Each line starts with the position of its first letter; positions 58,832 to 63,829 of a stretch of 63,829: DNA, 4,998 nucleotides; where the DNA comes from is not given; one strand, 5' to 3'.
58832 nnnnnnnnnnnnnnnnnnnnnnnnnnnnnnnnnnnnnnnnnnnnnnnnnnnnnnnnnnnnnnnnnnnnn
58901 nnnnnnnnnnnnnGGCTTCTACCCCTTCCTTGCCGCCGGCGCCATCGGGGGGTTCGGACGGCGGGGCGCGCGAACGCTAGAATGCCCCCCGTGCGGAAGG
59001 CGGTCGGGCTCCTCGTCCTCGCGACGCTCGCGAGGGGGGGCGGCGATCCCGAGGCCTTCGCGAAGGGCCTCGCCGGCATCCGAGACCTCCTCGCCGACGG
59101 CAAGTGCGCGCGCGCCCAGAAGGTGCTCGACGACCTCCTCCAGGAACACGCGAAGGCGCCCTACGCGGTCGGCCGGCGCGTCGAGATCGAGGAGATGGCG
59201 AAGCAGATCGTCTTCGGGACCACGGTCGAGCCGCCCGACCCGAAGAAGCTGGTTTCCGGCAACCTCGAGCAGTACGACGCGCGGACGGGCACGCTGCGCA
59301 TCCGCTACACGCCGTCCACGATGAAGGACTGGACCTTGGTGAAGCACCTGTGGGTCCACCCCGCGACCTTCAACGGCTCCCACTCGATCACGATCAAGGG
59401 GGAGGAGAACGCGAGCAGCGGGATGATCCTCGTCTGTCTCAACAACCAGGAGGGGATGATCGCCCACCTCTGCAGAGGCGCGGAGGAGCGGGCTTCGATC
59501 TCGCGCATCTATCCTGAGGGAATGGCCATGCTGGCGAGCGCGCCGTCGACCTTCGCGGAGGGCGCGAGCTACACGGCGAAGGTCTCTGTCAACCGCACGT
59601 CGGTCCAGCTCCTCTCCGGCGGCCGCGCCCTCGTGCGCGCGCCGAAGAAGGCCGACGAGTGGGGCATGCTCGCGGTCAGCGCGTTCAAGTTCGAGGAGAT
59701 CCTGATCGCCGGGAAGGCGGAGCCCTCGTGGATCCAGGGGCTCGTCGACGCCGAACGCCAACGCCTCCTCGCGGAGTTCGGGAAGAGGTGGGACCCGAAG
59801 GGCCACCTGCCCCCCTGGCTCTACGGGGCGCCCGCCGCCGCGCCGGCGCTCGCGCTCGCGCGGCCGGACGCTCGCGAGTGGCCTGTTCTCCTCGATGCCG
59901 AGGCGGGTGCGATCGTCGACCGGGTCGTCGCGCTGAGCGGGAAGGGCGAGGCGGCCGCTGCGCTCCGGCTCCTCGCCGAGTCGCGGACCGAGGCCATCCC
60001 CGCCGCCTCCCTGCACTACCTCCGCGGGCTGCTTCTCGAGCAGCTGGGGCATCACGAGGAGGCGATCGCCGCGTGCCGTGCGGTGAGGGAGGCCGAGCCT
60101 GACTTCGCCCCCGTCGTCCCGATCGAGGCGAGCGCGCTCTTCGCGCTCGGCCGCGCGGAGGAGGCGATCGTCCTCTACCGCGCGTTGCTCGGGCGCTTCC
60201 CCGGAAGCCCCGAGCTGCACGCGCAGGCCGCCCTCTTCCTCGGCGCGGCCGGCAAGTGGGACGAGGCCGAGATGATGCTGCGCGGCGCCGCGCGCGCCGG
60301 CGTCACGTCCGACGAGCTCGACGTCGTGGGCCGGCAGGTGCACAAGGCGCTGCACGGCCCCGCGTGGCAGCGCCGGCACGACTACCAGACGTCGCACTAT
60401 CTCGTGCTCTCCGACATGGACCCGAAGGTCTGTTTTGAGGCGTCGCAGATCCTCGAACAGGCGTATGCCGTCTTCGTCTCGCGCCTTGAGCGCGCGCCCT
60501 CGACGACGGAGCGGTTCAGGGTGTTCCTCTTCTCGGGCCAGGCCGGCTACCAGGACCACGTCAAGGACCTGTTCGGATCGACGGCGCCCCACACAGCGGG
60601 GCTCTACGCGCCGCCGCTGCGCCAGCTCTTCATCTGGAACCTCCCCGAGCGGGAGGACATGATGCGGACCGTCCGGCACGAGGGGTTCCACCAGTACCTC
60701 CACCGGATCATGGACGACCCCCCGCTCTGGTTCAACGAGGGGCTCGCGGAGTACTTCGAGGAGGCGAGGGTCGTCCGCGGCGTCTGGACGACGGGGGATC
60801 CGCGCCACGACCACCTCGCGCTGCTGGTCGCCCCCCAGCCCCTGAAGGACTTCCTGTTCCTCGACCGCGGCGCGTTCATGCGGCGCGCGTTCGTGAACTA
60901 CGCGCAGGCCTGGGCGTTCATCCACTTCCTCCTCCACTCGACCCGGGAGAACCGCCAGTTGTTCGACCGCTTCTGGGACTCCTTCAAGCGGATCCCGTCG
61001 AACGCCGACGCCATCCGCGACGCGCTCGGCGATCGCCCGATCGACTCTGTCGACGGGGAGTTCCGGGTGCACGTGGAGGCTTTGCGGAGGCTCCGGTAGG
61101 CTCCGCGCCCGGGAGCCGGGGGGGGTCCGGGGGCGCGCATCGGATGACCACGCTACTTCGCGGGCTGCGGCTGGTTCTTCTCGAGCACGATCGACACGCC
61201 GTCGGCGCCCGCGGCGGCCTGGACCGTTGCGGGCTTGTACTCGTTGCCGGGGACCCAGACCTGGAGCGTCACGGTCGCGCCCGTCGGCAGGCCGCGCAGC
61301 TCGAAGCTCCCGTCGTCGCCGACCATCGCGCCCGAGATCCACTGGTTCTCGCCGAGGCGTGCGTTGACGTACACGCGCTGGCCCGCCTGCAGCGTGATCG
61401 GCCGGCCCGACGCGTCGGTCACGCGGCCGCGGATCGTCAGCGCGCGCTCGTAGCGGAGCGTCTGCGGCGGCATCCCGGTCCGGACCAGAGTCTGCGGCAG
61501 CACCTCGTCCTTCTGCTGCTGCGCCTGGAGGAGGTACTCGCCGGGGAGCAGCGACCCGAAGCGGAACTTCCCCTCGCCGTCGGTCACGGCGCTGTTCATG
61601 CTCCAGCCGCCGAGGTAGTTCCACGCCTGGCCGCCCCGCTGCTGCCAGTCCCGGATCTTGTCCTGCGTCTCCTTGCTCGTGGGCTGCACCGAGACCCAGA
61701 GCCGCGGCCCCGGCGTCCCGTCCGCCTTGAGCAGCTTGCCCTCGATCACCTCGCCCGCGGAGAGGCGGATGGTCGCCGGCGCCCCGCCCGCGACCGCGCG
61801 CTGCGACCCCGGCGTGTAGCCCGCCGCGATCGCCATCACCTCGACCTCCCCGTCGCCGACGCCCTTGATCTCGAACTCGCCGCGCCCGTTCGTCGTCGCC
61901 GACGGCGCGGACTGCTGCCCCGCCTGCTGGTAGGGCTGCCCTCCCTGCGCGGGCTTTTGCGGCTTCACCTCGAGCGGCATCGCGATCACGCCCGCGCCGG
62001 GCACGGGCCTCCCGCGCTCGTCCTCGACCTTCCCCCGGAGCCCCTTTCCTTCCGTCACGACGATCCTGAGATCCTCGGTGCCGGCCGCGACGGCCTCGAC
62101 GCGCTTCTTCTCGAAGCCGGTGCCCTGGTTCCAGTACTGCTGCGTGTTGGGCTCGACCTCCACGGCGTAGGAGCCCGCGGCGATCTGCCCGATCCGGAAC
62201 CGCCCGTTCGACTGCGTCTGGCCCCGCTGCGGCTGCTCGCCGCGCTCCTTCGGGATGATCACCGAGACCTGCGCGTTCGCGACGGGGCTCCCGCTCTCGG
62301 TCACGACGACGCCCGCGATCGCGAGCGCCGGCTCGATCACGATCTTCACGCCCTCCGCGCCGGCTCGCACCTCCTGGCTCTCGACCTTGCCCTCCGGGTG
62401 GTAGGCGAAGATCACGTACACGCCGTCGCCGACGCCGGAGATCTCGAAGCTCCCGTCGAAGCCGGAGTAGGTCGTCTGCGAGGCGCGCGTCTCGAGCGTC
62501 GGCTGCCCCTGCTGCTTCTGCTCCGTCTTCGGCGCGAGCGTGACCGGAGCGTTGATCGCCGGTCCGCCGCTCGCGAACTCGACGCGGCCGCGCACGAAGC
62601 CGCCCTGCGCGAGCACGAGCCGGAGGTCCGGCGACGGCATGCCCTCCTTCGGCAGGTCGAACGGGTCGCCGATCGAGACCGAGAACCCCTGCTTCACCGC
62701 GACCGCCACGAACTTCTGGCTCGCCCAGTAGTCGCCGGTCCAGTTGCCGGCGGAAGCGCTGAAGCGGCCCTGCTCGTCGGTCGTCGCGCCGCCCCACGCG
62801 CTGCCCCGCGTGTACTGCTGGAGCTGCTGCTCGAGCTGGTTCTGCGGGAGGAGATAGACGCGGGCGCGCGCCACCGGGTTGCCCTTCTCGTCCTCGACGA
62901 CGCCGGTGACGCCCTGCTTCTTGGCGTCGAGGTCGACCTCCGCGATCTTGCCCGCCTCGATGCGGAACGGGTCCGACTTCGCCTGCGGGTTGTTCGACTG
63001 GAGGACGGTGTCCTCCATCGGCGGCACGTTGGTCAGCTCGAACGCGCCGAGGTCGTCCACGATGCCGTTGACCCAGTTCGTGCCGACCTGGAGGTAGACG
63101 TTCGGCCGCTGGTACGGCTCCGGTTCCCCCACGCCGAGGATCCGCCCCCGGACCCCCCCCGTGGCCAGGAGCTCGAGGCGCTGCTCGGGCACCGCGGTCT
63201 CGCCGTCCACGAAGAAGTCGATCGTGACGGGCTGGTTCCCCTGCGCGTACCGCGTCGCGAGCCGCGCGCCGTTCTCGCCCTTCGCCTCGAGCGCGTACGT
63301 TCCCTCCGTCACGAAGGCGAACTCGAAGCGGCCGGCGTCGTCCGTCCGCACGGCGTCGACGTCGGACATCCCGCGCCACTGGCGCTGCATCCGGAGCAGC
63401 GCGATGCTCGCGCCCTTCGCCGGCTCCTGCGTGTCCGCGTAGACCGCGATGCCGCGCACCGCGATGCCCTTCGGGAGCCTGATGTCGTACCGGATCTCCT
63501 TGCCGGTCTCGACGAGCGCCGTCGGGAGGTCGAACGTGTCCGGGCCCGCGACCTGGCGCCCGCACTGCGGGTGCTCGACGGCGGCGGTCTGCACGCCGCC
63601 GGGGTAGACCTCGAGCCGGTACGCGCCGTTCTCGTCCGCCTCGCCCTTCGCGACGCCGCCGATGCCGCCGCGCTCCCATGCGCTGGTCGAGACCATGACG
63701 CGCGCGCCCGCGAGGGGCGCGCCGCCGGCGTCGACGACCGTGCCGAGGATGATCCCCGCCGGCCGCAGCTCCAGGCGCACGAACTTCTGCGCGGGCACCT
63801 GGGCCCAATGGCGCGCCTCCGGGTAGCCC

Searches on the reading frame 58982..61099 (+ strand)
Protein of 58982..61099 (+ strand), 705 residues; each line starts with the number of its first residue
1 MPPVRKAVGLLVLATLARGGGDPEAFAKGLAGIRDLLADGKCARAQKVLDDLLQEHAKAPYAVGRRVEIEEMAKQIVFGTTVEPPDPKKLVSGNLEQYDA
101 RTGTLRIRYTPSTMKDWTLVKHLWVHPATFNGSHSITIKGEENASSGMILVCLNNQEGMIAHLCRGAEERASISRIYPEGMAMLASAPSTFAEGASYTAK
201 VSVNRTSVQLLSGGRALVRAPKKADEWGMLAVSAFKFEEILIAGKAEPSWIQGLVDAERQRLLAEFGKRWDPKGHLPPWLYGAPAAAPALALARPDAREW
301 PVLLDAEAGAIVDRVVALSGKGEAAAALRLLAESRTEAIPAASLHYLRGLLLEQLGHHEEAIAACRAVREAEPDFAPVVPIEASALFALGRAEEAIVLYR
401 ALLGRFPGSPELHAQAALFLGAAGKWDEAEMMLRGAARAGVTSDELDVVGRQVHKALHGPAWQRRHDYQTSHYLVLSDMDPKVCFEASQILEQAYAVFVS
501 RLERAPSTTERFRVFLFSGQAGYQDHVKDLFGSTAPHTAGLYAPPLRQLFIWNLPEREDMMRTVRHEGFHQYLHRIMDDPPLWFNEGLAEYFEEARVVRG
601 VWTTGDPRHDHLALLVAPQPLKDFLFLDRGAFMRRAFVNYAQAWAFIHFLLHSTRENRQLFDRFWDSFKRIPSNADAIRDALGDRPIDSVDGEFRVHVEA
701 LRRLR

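Call 27: search_protein_families(library=pfam, proteins=[window:58982-61099:+], max_evalue=0.01)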
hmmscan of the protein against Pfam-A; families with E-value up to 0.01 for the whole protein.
window:58982-61099:+ (705 aa): 10 families
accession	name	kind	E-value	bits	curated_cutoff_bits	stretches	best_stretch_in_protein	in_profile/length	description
PF07607.17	DUF1570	-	5.3e-09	36.9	22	1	562-657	3-114/129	Protein of unknown function (DUF1570)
PF14559.12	TPR_19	-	7.8e-09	36.2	25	1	386-439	1-54/68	Tetratricopeptide repeat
PF13428.12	TPR_14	-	1.8e-08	34.6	23.5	1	383-417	8-42/44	Tetratricopeptide repeat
PF13432.12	TPR_16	-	2e-08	35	32.7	1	318-372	7-61/65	Tetratricopeptide repeat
PF13174.12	TPR_6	-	2.6e-06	28.1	26.3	0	383-409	7-33/33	Tetratricopeptide repeat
PF13181.12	TPR_8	-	1.5e-05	25.2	25.7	1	342-374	1-33/34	Tetratricopeptide repeat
PF07719.23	TPR_2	-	1.8e-05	24.9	27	1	342-374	1-33/34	Tetratricopeptide repeat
PF00515.34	TPR_1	-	1.8e-05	24.8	27.8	1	342-375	1-34/34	Tetratricopeptide repeat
PF12895.13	ANAPC3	-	5.8e-05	23.7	27.2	0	383-435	30-81/82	Anaphase-promoting complex, cyclosome, subunit 3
PF24575.1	TPR_Slam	-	0.0018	19.1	35.2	0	344-387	49-92/104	Surface lipoprotein assembly modifier, N-terminal TPR repeats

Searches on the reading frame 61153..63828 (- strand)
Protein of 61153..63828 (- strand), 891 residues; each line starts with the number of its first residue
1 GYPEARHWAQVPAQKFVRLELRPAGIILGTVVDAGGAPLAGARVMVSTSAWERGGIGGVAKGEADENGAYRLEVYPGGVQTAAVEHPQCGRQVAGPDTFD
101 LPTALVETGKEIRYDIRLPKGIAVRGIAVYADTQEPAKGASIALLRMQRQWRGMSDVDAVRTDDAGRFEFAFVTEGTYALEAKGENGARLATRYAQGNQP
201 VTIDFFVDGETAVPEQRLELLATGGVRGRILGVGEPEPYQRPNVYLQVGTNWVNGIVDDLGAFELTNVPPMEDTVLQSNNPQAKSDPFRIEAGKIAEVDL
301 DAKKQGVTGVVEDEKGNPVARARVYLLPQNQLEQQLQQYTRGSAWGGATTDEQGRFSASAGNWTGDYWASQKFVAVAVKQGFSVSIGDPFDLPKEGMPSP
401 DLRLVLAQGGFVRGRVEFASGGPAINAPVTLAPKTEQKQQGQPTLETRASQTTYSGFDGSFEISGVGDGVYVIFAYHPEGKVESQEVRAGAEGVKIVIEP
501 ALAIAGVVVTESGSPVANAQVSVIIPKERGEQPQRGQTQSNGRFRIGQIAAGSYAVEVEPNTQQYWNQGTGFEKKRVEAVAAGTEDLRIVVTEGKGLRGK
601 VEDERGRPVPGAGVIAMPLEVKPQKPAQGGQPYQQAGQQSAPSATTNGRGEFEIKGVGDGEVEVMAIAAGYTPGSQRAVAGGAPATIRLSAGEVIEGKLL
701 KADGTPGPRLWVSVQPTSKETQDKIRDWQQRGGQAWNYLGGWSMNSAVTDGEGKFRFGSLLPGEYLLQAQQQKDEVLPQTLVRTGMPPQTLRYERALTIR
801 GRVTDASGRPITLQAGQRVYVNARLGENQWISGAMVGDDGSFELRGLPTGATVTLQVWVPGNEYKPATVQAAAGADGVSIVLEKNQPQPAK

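Call 27: search_protein_families(library=pfam, proteins=[window:61153-63828:-], max_evalue=0.01)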
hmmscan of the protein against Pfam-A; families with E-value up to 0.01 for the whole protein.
window:61153-63828:- (891 aa): 17 families
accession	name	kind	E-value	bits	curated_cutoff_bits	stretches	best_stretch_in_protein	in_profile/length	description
PF13620.12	CarboxypepD_reg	-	1.3e-57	192.5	32.3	8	504-586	2-76/82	Carboxypeptidase regulatory-like domain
PF13715.12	CarbopepD_reg_2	-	4e-20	72.1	32.2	0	504-558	1-50/88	CarboxypepD_reg-like domain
PF09430.16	EMC7_beta-sandw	-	5.8e-13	49.5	26.6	0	813-872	6-60/122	ER membrane protein complex subunit 7, beta-sandwich domain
PF00775.27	Dioxygenase_C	-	6e-13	49.1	27.3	0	694-779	31-110/182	Dioxygenase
PF02369.22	Big_1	-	1.3e-11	44.8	34.9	0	506-547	23-65/93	Bacterial Ig-like domain (group 1)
PF20598.4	DUF6795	-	4.6e-11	43.4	27.4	0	508-550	4-47/103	Domain of unknown function (DUF6795)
PF17210.9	SdrD_B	-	5.2e-11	43.2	29.7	0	520-572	26-79/112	SdrD B-like domain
PF10670.15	DUF4198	-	1.8e-10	41.8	34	0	507-559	151-206/209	Domain of unknown function (DUF4198)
PF17802.7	SpaA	-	3.1e-08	34.1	23.1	0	131-181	10-58/91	Prealbumin-like fold domain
PF01060.29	TTR-52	-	3e-07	31.4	24.9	0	134-171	8-44/79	Transthyretin-like family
PF23193.1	NOMO_3rd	-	3.8e-07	30.6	27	0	746-774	61-89/120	NOMO third transthyretin-like domain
PF14686.12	fn3_3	-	1.1e-06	28.7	24.4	0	453-487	29-65/75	Polysaccharide lyase family 4, domain II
PF11974.14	bMG3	-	0.00017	21.9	34.9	0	511-549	23-59/103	Bacterial alpha-2-macroglobulin MG3 domain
PF15976.11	CooC_C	-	0.00039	20.8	29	0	503-522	18-37/93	CS1-pili formation C-terminal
PF25020.1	TTR_TEN1-4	-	0.00064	20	27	0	24-48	6-30/86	Teneurin TTR-like domain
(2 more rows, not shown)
